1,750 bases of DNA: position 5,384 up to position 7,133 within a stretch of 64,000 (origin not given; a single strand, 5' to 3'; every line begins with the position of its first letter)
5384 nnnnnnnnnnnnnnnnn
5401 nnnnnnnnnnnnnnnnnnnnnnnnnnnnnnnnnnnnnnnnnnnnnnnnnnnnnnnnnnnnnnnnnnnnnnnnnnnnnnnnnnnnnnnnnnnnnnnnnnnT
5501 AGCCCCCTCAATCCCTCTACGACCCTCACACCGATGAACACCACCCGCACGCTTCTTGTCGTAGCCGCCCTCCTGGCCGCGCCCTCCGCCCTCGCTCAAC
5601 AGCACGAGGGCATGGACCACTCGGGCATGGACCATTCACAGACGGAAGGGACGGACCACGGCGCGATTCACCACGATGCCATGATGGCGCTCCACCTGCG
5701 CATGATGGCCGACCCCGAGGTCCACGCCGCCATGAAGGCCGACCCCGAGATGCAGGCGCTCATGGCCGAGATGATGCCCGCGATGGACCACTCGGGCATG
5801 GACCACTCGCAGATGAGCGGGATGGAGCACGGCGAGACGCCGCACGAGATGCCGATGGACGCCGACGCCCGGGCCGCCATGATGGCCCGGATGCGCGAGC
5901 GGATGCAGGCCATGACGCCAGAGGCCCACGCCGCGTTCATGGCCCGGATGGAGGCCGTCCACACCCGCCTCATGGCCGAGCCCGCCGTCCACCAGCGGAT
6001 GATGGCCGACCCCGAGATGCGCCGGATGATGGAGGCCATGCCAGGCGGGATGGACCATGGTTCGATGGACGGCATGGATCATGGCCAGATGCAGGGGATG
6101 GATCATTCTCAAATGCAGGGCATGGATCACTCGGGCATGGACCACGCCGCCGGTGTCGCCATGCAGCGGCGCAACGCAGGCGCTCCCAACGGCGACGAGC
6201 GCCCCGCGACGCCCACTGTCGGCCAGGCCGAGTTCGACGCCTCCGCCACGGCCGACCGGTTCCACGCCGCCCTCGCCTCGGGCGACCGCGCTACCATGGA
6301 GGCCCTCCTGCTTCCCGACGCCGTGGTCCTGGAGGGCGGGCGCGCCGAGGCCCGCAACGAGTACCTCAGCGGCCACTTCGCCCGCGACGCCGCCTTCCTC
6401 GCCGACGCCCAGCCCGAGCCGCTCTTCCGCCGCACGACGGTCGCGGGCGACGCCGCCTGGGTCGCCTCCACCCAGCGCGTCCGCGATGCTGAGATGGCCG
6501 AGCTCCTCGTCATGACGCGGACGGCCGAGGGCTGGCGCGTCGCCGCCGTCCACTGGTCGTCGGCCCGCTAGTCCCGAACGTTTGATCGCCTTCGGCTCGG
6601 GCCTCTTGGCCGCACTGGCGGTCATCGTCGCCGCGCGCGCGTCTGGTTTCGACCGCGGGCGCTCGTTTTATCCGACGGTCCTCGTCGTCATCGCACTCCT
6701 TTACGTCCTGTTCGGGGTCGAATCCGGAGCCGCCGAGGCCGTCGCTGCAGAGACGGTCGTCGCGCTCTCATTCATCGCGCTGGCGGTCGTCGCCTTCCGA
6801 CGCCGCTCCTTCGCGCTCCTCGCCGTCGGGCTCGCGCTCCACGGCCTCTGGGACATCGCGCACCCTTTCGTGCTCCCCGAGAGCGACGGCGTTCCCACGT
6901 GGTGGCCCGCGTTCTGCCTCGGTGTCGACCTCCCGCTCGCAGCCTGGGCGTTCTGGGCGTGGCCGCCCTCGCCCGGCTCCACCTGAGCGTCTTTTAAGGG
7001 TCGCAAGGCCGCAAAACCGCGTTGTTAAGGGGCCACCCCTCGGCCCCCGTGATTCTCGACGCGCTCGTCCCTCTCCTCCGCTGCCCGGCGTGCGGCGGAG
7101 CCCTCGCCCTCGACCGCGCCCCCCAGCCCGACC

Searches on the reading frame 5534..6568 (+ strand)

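Call 14: search_protein_families(library=pfam, proteins=[window:5534-6568:+], max_evalue=0.001)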
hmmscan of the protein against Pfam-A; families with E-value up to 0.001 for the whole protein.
window:5534-6568:+ (345 aa): 4 families
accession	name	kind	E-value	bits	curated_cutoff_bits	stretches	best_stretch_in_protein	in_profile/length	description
PF13474.12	SnoaL_3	-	1e-07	32.8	22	1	238-343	3-118/121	SnoaL-like domain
PF17830.6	STI1-HOP_DP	-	9.2e-07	29.1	29.1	0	56-81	7-31/55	STI1/HOP, DP domain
PF14534.12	DUF4440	-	2.7e-05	25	25.2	1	240-336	5-107/107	Domain of unknown function (DUF4440)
PF12893.14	Lumazine_bd_2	-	0.00026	22.2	22.1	1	237-341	7-115/116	Putative lumazine-binding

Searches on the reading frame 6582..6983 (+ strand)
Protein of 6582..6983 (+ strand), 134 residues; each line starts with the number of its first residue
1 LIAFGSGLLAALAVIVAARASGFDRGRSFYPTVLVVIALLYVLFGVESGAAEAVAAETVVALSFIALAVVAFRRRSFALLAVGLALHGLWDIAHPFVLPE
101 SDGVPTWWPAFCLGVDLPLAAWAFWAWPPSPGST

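Call 14: search_protein_families(library=pfam, proteins=[window:6582-6983:+], max_evalue=0.001)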
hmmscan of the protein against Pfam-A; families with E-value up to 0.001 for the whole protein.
window:6582-6983:+ (134 aa): 1 family
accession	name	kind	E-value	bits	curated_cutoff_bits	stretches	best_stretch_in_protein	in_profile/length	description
PF19473.4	DUF6010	-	1.9e-05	25.2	27.3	1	10-125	9-116/120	Family of unknown function (DUF6010)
